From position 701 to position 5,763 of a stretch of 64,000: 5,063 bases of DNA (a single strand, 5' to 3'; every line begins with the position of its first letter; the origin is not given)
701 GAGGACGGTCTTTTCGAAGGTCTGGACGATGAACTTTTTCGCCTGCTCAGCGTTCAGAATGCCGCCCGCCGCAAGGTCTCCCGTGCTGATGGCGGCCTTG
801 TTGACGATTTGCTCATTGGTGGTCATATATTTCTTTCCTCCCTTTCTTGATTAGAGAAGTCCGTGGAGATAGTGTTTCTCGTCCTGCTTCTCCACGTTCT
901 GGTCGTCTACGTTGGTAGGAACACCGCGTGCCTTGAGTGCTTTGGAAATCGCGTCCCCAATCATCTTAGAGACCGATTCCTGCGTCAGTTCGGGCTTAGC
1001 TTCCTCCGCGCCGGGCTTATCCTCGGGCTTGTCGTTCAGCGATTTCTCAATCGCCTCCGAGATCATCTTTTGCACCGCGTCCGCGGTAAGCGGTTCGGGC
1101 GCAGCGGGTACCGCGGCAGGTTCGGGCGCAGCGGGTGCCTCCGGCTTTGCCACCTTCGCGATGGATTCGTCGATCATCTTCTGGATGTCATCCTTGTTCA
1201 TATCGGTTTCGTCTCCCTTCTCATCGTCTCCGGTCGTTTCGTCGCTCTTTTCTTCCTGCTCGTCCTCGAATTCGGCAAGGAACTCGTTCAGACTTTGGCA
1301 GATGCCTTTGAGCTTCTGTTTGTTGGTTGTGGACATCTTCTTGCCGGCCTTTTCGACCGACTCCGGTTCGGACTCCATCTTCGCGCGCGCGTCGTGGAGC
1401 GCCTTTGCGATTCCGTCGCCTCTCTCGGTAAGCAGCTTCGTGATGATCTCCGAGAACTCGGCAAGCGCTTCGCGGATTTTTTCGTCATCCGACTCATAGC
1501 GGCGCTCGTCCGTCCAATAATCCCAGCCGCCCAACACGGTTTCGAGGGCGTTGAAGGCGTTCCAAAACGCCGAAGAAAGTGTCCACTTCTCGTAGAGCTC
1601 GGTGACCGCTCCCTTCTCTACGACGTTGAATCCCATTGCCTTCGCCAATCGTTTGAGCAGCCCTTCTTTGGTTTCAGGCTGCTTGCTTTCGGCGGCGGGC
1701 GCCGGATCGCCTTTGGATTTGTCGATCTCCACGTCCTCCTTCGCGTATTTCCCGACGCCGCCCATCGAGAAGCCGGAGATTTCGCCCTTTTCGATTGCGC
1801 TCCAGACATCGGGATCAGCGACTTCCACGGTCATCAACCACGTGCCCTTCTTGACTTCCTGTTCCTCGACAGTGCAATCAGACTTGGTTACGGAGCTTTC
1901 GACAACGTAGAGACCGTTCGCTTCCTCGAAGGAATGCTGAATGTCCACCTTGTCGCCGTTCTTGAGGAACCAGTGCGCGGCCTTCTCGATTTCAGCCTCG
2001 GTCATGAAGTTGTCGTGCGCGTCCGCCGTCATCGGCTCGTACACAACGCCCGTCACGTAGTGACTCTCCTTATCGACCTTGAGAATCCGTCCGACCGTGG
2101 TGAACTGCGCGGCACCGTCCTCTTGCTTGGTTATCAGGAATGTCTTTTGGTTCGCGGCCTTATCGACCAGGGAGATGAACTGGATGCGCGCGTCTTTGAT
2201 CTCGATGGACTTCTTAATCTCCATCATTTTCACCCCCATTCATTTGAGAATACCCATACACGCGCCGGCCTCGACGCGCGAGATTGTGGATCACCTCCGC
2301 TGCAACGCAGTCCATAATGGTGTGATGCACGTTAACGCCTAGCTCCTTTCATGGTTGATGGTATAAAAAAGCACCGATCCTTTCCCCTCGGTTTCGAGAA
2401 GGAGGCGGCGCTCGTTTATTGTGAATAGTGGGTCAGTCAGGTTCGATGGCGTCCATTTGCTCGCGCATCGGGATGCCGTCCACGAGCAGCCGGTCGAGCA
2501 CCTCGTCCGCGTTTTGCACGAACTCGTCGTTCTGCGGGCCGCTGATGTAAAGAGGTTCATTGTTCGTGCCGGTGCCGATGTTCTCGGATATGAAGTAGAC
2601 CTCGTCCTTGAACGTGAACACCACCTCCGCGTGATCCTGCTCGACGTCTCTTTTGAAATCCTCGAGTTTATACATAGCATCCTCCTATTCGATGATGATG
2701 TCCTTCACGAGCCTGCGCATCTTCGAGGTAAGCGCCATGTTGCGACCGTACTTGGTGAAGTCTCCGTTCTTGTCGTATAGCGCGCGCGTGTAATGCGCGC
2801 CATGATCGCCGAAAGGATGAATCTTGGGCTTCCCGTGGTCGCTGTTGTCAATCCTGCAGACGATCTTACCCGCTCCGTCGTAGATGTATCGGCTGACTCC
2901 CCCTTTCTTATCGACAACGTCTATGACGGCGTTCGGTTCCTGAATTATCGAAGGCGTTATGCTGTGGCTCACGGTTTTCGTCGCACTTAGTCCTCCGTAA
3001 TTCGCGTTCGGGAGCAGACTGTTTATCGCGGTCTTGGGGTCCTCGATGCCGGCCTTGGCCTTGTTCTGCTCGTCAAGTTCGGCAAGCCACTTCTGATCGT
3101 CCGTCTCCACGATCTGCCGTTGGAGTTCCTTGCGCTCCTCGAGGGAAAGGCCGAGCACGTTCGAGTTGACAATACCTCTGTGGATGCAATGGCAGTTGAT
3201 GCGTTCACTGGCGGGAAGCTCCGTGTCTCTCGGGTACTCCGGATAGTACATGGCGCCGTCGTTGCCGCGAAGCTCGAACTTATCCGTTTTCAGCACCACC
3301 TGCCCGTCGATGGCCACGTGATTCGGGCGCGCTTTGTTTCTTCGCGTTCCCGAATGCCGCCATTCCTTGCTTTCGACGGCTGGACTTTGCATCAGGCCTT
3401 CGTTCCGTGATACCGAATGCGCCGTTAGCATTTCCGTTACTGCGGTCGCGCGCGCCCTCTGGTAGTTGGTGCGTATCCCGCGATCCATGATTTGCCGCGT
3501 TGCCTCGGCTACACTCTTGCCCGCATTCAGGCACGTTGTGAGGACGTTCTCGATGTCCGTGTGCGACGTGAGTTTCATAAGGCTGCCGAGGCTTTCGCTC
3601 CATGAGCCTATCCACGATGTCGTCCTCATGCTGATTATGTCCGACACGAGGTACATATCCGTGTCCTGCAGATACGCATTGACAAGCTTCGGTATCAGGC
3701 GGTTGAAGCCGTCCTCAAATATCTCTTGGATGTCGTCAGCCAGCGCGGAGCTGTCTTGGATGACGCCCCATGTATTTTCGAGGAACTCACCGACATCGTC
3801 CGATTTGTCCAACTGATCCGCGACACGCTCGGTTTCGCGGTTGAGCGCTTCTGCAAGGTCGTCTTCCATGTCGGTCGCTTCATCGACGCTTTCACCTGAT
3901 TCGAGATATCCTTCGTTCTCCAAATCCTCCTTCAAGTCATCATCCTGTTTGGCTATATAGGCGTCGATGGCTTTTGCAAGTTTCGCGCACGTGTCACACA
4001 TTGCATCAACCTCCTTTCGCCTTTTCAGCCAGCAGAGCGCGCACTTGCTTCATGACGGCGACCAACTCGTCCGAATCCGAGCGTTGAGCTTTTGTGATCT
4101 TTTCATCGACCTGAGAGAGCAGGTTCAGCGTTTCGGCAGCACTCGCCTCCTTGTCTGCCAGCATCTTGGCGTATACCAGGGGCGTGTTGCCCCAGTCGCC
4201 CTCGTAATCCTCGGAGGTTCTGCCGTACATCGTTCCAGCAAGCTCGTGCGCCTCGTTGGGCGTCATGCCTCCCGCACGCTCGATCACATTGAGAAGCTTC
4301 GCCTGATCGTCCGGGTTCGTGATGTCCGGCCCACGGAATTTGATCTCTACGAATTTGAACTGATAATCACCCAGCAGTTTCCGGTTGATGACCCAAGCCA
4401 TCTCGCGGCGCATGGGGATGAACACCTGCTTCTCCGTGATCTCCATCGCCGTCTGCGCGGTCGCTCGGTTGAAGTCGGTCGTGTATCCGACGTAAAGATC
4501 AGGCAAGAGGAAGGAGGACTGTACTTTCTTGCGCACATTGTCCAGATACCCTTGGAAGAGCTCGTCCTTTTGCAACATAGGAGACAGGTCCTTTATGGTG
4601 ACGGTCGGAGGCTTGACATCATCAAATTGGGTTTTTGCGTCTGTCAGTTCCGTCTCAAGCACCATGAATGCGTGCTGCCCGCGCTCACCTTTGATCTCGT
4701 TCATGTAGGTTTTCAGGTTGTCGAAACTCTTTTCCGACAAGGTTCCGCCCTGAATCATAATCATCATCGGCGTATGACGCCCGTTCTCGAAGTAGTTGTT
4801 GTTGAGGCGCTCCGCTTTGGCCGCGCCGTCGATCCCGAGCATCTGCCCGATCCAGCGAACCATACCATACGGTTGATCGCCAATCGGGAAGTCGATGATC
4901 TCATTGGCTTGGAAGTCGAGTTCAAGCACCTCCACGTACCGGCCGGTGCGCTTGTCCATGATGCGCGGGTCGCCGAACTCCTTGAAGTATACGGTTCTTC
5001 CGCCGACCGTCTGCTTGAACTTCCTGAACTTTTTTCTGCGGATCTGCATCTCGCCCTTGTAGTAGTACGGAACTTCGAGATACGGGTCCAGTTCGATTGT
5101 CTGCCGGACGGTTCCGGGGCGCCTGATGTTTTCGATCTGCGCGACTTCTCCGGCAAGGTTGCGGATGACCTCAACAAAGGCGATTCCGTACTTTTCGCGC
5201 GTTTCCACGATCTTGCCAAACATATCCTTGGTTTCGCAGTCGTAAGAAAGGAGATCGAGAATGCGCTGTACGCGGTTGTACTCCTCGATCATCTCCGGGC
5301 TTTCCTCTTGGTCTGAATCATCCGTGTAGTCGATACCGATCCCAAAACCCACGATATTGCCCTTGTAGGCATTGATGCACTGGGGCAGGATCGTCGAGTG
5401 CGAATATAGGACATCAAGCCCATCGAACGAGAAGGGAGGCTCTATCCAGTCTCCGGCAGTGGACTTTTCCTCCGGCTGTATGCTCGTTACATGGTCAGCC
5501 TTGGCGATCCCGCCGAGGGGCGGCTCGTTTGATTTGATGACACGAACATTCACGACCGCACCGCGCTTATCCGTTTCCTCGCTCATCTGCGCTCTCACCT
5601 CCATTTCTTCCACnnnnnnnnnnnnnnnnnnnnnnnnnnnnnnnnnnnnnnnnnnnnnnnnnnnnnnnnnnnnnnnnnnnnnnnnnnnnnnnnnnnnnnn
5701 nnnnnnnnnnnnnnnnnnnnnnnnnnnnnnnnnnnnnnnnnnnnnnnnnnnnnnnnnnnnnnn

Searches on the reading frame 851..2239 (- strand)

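Call 19: search_protein_families(library=pfam, max_evalue=0.001, proteins=[window:851-2239:-])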
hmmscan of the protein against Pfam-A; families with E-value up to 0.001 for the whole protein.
window:851-2239:- (462 aa): 1 family
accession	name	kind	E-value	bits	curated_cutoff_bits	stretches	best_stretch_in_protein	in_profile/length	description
PF14550.11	Peptidase_S78_2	-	1.1e-32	113.2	24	1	50-164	3-123/126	Putative phage serine protease XkdF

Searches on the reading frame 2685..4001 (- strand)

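Call 19: search_protein_families(library=pfam, max_evalue=0.001, proteins=[window:2685-4001:-])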
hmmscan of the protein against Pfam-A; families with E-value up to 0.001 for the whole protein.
window:2685-4001:- (438 aa): 1 family
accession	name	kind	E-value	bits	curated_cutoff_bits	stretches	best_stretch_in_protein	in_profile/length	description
PF04233.19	Phage_Mu_F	-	1.6e-13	51.8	29.6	1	149-273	2-110/112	Phage Mu protein F like protein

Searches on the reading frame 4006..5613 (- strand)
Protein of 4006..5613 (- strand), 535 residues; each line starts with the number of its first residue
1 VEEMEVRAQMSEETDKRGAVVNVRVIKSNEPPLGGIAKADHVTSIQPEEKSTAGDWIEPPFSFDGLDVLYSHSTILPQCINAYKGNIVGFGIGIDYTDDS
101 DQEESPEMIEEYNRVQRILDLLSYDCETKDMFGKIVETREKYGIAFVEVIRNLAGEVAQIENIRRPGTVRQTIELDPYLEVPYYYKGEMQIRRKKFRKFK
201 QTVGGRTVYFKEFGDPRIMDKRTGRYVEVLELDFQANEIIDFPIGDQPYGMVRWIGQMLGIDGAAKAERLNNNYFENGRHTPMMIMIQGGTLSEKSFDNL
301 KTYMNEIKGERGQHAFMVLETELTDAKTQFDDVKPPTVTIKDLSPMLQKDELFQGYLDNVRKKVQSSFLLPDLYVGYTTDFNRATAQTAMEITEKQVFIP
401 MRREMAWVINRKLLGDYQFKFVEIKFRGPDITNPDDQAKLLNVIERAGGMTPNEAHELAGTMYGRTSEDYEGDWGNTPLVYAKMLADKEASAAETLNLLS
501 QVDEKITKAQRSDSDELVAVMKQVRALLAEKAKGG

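Call 19: search_protein_families(library=pfam, max_evalue=0.001, proteins=[window:4006-5613:-])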
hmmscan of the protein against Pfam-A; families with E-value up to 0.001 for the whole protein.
window:4006-5613:- (535 aa): 1 family
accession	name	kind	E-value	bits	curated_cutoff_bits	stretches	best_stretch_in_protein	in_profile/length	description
PF04860.17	Phage_portal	-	1.2e-14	54.7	39.1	1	128-458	51-319/321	Phage portal protein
